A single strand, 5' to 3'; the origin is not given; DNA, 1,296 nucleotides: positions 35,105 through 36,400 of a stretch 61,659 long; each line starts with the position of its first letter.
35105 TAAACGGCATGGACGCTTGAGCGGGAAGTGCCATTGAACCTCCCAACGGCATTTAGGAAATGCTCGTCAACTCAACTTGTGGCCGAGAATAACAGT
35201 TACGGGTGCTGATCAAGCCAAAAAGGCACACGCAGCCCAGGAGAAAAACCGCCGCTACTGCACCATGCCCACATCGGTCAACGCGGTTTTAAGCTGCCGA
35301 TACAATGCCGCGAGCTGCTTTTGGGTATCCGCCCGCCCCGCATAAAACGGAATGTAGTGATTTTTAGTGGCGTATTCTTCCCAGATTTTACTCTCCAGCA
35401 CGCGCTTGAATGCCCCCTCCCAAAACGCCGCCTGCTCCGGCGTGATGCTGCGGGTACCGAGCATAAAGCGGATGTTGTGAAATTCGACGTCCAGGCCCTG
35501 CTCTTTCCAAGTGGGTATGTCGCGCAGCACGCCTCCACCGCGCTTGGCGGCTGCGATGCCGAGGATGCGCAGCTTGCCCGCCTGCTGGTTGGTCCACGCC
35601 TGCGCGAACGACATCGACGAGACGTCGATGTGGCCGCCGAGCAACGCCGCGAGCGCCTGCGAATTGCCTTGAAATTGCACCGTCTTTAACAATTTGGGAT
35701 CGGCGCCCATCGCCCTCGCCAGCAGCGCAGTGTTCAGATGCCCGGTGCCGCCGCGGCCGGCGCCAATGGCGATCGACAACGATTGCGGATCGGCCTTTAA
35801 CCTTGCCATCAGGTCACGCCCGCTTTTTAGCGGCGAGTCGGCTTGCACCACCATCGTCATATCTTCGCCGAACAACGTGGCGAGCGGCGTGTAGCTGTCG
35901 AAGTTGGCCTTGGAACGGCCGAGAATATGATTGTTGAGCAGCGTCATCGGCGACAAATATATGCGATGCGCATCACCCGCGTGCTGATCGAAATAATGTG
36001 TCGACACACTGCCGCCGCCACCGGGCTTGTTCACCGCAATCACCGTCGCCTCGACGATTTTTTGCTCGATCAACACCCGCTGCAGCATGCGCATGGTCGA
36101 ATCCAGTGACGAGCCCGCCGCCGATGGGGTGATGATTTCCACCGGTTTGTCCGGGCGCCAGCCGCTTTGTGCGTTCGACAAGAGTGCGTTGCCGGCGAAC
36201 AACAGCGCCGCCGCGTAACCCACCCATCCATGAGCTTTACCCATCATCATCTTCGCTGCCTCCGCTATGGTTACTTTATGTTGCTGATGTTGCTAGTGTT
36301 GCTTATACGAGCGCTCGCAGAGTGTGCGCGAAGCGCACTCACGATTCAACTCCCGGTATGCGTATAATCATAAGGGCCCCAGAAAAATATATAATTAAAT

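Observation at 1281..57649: Fifteen copies of a ~32-bp AT-rich element with an IHF-consensus core in a GC-rich window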

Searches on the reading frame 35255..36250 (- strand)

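Call 19: search_protein_families(library=pfam, proteins=[window:35255-36250:-], max_evalue=0.00001)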
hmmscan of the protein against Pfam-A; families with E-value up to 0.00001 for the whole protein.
window:35255-36250:- (331 aa): 1 family
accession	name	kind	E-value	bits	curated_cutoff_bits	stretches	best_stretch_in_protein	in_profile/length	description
PF03401.19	TctC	-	1.6e-24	87.3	27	1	63-313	10-258/274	Tripartite tricarboxylate transporter family receptor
